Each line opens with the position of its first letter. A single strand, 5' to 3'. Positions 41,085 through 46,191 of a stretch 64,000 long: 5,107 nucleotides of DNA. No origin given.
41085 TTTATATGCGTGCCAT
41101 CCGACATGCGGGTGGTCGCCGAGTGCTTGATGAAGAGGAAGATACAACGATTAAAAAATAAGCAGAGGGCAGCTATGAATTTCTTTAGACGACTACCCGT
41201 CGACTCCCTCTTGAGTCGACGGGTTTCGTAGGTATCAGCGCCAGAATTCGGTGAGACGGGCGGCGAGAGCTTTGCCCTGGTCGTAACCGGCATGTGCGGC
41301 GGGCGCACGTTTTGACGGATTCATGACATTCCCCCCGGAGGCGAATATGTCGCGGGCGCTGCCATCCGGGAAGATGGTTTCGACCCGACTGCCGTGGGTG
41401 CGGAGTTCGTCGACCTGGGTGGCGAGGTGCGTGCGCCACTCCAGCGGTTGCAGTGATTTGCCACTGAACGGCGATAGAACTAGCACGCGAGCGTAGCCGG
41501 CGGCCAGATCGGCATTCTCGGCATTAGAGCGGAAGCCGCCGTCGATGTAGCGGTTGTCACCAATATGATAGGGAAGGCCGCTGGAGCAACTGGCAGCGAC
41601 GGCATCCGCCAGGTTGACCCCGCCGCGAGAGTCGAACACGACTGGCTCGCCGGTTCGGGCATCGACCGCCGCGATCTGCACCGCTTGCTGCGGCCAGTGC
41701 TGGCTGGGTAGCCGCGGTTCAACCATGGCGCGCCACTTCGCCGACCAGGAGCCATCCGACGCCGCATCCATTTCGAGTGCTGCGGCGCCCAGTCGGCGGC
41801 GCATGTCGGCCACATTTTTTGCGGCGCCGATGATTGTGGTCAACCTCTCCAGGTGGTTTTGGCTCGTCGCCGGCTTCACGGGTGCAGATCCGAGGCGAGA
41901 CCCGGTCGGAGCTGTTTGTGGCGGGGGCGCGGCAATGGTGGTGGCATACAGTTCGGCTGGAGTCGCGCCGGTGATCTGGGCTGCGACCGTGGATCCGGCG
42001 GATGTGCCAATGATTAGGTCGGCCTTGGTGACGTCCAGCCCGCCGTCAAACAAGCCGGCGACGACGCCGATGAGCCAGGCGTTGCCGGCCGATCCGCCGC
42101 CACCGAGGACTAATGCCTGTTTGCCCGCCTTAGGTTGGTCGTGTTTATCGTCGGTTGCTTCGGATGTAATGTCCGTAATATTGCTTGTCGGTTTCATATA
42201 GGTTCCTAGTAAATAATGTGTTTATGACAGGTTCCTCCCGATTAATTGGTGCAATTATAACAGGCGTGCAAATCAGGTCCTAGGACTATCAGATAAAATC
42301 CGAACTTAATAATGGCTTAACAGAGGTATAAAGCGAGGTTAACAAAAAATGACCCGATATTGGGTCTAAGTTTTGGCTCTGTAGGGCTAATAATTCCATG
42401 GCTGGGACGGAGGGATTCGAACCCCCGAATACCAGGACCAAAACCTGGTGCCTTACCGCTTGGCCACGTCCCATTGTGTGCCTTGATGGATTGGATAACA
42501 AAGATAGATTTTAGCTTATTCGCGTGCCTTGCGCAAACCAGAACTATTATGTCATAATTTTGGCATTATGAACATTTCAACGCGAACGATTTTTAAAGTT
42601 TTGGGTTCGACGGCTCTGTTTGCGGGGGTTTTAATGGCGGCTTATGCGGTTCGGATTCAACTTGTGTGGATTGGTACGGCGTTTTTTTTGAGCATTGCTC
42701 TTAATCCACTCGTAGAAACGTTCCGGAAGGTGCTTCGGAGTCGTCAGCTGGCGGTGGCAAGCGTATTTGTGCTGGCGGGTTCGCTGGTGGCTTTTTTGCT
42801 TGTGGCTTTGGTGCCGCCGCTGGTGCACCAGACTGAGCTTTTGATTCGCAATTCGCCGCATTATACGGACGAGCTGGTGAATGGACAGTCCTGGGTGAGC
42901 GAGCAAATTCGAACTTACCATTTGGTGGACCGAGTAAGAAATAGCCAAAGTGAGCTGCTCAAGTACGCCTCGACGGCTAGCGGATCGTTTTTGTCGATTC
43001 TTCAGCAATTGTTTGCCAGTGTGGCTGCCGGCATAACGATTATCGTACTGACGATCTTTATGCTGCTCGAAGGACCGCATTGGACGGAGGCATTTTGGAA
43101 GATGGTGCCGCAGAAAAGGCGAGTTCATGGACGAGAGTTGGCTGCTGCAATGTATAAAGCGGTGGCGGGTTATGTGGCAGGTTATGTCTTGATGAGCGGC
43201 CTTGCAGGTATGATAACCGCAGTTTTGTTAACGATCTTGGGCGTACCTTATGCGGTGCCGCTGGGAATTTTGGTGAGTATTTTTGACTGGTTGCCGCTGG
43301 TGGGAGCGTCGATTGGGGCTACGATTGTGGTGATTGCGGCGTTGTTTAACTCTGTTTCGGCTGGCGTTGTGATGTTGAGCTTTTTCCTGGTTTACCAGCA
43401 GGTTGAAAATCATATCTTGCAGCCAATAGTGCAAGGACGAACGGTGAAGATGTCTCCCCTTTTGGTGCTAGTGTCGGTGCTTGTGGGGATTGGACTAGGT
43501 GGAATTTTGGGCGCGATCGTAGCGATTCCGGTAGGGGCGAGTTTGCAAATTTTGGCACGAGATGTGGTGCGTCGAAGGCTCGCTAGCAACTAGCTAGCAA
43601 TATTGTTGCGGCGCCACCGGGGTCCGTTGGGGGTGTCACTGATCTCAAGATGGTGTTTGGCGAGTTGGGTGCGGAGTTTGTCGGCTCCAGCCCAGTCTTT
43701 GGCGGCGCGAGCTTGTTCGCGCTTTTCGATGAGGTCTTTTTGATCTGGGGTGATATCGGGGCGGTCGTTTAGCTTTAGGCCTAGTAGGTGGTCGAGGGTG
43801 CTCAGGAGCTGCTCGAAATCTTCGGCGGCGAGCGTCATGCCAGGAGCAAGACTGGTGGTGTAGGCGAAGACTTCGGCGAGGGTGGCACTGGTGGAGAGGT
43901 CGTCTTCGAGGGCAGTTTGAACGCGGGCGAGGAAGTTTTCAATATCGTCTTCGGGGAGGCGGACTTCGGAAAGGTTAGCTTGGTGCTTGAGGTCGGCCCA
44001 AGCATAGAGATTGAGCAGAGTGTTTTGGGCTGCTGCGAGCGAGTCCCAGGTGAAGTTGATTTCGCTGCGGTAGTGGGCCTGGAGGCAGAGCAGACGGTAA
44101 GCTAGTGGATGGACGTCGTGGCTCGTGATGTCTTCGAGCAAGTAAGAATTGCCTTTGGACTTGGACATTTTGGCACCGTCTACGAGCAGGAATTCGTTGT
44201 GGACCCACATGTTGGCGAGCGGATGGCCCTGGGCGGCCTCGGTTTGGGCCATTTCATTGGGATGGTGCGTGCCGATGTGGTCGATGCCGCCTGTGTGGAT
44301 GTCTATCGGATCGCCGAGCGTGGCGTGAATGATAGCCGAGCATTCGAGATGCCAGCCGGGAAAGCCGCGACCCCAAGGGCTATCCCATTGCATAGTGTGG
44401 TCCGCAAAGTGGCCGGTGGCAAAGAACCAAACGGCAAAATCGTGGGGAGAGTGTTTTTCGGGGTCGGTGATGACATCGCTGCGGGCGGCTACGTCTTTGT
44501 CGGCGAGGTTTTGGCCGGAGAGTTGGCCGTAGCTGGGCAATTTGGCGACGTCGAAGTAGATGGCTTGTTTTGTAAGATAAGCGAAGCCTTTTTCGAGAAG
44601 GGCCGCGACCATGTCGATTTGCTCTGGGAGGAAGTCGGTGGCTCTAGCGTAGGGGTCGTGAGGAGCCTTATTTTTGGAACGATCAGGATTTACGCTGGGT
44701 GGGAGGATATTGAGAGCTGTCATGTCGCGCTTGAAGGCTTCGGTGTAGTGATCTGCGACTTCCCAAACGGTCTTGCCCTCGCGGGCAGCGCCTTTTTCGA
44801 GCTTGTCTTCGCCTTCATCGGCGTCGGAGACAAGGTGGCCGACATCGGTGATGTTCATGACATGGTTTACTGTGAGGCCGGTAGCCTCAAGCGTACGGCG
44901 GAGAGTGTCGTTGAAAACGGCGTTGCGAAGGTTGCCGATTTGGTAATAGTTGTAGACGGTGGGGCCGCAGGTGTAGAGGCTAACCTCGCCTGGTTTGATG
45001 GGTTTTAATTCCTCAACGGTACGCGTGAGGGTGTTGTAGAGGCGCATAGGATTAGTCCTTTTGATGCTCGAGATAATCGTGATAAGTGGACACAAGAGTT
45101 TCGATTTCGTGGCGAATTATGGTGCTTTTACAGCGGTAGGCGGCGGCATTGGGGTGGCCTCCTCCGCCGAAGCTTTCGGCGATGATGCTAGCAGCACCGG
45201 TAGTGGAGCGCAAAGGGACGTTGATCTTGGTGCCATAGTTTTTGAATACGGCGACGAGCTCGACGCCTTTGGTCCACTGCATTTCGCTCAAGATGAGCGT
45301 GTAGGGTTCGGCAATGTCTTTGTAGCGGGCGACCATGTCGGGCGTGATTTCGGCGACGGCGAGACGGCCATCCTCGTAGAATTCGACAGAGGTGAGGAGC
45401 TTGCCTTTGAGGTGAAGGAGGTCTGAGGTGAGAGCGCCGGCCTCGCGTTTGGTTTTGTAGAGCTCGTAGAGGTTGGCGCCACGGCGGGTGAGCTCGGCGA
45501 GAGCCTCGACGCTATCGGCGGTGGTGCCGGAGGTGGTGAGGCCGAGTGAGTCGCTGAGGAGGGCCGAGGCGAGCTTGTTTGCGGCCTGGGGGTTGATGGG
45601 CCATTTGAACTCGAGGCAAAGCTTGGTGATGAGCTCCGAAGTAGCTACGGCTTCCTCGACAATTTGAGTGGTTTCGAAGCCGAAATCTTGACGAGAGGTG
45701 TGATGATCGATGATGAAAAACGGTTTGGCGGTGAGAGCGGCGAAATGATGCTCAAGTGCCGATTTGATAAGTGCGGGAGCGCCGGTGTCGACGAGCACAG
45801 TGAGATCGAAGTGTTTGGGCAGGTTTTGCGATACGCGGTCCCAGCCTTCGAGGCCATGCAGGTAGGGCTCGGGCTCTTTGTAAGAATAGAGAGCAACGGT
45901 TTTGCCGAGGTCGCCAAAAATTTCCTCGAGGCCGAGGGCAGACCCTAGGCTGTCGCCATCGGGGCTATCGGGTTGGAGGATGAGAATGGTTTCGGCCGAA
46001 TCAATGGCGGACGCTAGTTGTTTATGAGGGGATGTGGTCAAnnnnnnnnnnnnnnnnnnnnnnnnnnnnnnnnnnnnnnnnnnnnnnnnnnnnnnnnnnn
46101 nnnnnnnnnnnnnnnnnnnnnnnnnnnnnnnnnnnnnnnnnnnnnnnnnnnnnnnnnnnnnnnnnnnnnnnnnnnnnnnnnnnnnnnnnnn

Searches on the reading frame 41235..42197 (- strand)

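Call 66: search_protein_families(library=pfam, proteins=[window:41235-42197:-], max_evalue=0.0001)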
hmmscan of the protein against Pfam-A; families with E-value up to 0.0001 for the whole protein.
window:41235-42197:- (320 aa): 1 family
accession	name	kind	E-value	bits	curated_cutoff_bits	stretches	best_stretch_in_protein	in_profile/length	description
PF01734.28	Patatin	-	5.4e-12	46.7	27.7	1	29-225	1-184/191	Patatin-like phospholipase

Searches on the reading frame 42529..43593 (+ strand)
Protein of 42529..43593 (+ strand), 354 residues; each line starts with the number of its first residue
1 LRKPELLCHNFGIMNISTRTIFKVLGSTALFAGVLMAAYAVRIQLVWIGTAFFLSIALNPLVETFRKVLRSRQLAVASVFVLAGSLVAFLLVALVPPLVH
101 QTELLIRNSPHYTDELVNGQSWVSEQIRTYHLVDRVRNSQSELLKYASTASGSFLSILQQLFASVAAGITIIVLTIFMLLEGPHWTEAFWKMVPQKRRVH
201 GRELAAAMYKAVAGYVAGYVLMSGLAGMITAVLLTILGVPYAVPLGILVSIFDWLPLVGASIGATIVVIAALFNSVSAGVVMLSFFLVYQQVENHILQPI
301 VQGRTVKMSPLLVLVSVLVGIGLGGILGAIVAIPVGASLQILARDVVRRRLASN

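Call 66: search_protein_families(library=pfam, proteins=[window:42529-43593:+], max_evalue=0.0001)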
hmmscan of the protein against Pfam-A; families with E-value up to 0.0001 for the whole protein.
window:42529-43593:+ (354 aa): 1 family
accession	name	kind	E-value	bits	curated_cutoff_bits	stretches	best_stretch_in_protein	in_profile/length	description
PF01594.21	AI-2E_transport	-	3.6e-55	187.9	34.3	1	33-342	9-322/327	AI-2E family transporter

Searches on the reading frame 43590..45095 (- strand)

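Call 66: search_protein_families(library=pfam, proteins=[window:43590-45095:-], max_evalue=0.0001)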
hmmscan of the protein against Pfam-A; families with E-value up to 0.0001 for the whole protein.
window:43590-45095:- (501 aa): 3 families
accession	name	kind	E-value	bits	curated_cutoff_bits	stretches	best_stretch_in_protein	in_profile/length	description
PF01406.26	tRNA-synt_1e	-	4e-84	283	27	1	30-357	2-300/301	tRNA synthetases class I (C) catalytic domain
PF09334.17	tRNA-synt_1g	-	4.9e-08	32.6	20.1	1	277-361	295-379/391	tRNA synthetases class I (M)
PF23493.1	CysS_C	-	8.4e-08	32.6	23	1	445-495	1-51/51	Cysteinyl-tRNA ligase anticodon binding domain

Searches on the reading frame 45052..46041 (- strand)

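Call 66: search_protein_families(library=pfam, proteins=[window:45052-46041:-], max_evalue=0.0001)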
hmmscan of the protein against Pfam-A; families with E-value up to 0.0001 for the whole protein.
window:45052-46041:- (329 aa): 2 families
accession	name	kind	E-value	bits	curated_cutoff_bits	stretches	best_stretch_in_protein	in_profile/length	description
PF01368.27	DHH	-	1.1e-11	45.6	28.1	1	19-159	2-123/125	DHH family, N-terminal domain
PF02272.25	DHHA1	-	2.4e-05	25.2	25.9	1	252-323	23-99/102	DHHA1 domain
